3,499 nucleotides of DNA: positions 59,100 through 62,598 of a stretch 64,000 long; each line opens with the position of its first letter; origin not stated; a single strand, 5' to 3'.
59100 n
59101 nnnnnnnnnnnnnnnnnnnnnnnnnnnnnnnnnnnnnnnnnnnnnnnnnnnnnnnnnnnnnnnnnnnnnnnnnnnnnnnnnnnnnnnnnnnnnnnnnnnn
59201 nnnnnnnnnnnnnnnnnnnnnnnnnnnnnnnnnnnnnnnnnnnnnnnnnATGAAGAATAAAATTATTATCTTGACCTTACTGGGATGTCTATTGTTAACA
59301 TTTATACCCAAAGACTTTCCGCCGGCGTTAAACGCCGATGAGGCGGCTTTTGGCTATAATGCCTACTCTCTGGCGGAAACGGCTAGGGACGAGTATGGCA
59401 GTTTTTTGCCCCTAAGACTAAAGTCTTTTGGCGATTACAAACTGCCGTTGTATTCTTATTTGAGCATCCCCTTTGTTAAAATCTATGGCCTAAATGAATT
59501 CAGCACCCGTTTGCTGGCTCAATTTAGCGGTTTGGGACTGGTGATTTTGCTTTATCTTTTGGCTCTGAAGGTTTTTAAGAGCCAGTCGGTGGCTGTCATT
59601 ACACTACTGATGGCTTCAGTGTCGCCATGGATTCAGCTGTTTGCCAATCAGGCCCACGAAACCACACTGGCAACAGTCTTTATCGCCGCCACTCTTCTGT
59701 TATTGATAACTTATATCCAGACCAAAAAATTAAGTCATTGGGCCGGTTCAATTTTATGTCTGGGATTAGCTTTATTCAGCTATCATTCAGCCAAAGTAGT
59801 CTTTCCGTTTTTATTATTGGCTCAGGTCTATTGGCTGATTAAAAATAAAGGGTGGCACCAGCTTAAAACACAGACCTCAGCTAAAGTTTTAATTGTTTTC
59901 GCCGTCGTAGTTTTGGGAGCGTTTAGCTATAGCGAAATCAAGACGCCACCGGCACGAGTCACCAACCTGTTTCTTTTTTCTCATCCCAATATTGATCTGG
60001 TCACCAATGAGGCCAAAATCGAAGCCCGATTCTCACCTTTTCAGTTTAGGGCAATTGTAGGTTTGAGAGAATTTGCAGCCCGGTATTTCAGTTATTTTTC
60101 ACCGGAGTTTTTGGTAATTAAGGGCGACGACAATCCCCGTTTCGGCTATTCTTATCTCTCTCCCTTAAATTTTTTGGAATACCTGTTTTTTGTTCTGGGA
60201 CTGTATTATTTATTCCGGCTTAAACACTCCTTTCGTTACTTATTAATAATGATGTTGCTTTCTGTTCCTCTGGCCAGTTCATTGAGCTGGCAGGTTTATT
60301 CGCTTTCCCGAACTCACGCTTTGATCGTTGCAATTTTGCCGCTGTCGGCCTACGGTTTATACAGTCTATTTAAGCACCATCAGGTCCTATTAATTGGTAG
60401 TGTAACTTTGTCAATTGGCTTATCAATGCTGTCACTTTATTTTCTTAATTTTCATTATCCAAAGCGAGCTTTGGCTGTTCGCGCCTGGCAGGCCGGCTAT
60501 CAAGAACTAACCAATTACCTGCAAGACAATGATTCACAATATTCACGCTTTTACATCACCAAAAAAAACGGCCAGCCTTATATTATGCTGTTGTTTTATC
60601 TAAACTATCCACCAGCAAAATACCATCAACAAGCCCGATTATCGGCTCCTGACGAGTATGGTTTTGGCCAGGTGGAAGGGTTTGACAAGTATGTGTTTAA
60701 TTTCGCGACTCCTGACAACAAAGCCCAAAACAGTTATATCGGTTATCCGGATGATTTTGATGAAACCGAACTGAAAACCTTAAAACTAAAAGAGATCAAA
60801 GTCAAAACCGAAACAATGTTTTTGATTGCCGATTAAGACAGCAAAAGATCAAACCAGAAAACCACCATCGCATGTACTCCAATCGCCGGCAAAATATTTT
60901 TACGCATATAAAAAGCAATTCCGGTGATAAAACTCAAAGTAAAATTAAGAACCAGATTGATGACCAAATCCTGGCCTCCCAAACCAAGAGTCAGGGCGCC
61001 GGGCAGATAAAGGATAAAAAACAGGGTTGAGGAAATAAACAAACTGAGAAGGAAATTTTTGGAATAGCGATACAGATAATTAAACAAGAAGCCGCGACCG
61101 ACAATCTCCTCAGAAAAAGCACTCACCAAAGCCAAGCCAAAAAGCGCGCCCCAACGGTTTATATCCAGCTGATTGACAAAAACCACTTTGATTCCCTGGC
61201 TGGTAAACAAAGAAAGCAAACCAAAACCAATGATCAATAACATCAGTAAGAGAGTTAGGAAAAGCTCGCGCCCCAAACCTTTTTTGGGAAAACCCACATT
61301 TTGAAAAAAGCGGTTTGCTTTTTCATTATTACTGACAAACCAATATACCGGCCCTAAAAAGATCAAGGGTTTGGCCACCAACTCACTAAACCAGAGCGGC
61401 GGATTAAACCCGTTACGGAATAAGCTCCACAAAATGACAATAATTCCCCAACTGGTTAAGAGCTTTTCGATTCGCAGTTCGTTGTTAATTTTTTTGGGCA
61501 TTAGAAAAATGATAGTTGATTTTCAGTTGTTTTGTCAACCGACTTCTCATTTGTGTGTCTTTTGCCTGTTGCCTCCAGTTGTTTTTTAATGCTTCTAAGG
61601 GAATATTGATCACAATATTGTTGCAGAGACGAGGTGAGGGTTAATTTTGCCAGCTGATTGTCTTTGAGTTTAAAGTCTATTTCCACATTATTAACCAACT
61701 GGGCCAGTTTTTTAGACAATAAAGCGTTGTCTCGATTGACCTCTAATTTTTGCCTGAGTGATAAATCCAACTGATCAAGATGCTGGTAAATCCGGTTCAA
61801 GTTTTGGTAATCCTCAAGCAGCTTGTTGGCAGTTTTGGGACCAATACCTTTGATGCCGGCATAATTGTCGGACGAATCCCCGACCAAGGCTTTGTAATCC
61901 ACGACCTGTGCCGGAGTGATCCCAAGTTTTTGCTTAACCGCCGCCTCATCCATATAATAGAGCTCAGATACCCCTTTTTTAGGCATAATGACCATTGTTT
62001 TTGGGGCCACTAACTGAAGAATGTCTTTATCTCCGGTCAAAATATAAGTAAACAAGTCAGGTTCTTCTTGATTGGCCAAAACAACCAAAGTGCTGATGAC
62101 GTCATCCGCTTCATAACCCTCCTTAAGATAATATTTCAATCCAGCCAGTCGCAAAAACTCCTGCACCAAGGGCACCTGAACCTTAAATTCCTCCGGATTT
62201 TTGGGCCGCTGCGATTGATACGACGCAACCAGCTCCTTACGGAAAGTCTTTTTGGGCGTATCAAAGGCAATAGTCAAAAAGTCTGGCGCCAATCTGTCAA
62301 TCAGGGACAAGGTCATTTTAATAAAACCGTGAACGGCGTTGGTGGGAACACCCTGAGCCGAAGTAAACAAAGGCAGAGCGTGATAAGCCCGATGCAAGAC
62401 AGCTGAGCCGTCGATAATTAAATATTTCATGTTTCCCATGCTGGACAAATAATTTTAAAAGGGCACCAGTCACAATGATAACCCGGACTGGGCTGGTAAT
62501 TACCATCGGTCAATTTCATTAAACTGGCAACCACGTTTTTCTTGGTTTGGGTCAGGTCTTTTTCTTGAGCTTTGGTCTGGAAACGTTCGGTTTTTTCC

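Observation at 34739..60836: ~26-kb lipid-linked glycosylation island with nine GT-C-type membrane proteins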

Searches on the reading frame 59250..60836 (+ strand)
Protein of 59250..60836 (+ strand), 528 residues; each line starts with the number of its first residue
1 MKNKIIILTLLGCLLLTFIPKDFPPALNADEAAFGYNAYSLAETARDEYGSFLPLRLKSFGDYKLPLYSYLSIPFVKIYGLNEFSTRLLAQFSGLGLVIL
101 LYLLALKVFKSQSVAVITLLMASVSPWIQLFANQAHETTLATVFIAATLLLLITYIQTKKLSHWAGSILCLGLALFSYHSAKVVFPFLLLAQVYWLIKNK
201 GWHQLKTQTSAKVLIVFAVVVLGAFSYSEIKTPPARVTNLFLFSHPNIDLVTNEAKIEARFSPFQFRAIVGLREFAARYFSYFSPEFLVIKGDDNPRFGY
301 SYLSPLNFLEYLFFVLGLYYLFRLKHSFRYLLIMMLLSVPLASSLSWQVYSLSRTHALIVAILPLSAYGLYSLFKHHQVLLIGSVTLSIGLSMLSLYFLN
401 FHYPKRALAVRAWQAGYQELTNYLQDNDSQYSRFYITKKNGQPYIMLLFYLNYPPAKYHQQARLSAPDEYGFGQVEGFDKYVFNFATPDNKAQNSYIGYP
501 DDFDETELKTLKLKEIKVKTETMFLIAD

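Call 6: search_protein_families(library=pfam, max_evalue=0.01, proteins=[window:59250-60836:+])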
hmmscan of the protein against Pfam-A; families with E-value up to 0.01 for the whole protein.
window:59250-60836:+ (528 aa): 2 families
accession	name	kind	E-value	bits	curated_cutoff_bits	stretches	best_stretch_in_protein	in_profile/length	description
PF13231.12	PMT_2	-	3e-12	47.5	26.1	1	66-221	4-153/160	Dolichyl-phosphate-mannose-protein mannosyltransferase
PF16468.10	DUF5049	-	0.0025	18.1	28.7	1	411-437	29-55/57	Domain of unknown function (DUF5049)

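Call 11: search_protein_families(library=ncbifam, max_evalue=0.01, proteins=[window:59250-60836:+])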
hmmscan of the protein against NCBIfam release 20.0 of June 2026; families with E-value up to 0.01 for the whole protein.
window:59250-60836:+ (528 aa): 0 families

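Call 80: search_solved_structures(query=window:59250-60836:+, max_evalue=1)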
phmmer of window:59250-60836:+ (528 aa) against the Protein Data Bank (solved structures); distinct sequences matched with E-value up to 1: 1.
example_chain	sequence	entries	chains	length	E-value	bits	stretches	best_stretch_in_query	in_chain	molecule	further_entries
5ezm_A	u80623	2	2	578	0.0095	18.1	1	14-247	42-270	4-amino-4-deoxy-L-arabinose transferase or related glycosyltransferases of PMT family | 4-amino-4-deoxy-L-arabinose (L-Ara4N) transferase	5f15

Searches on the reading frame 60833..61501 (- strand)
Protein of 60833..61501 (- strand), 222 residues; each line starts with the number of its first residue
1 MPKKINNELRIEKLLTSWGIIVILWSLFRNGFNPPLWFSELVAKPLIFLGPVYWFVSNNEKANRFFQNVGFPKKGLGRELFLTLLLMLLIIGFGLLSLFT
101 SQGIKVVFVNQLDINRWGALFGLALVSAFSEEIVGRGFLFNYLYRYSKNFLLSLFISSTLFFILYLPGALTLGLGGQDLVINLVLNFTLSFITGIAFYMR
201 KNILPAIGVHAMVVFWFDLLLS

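Call 6: search_protein_families(library=pfam, max_evalue=0.01, proteins=[window:60833-61501:-])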
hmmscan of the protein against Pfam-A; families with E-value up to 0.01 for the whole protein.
window:60833-61501:- (222 aa): 1 family
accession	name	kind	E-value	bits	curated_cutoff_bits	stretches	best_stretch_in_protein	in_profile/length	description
PF02517.21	Rce1-like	-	1.4e-12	48.1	22.4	1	117-214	5-91/93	Type II CAAX prenyl endopeptidase Rce1-like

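Call 14: find_encoding_contigs(protein=window:60833-61501:-, flank=10000, max_places=6)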
Protein window:60833-61501:- (222 aa): 23 contigs read that carry it; 6 places shown.
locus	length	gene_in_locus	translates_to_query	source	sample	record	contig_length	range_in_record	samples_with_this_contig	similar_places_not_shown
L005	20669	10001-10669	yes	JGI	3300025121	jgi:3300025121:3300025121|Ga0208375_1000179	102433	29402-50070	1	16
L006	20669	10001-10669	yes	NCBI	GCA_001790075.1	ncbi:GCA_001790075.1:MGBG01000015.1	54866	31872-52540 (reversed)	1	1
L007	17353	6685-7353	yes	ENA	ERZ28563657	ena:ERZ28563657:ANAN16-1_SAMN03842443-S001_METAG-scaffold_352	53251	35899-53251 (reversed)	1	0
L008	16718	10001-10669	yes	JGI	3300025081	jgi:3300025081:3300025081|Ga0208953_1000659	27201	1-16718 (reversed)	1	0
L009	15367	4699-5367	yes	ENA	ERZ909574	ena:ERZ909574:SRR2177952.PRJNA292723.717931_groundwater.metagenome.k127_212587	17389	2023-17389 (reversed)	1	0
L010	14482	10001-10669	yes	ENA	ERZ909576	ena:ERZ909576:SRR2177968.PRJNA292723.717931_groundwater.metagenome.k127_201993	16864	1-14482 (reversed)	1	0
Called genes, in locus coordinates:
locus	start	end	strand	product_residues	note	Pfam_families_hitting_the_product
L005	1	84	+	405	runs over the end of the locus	PF00266:Aminotran_5, PF00155:Aminotran_1_2 (weak)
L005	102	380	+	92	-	PF13459:Fer4_15, PF13370:Fer4_13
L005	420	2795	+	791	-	PF02190:LON_substr_bdg, PF00004:AAA, PF07728:AAA_5 (weak), PF22667:Lon_lid, PF05362:Lon_C, PF13541:ChlI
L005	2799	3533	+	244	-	PF02129:Peptidase_S15 (faint), PF12146:Hydrolase_4, PF00561:Abhydrolase_1 (faint), PF12697:Abhydrolase_6 (weak)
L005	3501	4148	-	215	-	PF09335:VTT_dom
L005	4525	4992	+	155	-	PF00702:Hydrolase, PF13419:HAD_2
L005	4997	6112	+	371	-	PF02646:RmuC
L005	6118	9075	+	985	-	PF00580:UvrD-helicase, PF13245:AAA_19, PF21445:ADDB_N, PF13361:UvrD_C, PF13538:UvrD_C_2 (faint), PF10926:DUF2800, PF12705:PDDEXK_1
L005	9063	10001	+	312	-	PF02739:5_3_exonuc_N, PF01367:5_3_exonuc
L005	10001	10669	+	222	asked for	PF02517:Rce1-like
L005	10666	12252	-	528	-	PF13231:PMT_2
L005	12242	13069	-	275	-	PF00535:Glycos_transf_2, PF10111:Glyco_tranf_2_2, PF13641:Glyco_tranf_2_3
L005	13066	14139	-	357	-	PF00534:Glycos_transf_1, PF13692:Glyco_trans_1_4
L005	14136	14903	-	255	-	PF00535:Glycos_transf_2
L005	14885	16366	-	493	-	-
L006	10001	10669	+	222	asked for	PF02517:Rce1-like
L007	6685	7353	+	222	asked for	PF02517:Rce1-like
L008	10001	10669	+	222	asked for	PF02517:Rce1-like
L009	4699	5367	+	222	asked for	PF02517:Rce1-like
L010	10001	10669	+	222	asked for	PF02517:Rce1-like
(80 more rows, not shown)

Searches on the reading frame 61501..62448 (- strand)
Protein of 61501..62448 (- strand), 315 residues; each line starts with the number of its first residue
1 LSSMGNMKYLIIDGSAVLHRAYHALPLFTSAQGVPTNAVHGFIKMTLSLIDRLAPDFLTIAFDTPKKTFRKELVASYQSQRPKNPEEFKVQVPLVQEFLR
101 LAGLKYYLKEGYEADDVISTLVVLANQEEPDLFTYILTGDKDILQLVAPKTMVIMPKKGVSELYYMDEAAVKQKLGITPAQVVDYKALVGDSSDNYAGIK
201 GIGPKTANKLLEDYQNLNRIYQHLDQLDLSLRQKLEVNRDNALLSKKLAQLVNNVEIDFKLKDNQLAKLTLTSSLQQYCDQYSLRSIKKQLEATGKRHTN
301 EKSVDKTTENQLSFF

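Call 12: find_encoding_contigs(protein=window:61501-62448:-, flank=10000, max_places=4)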
Protein window:61501-62448:- (315 aa): no gene with exactly this product is on record in the collection.
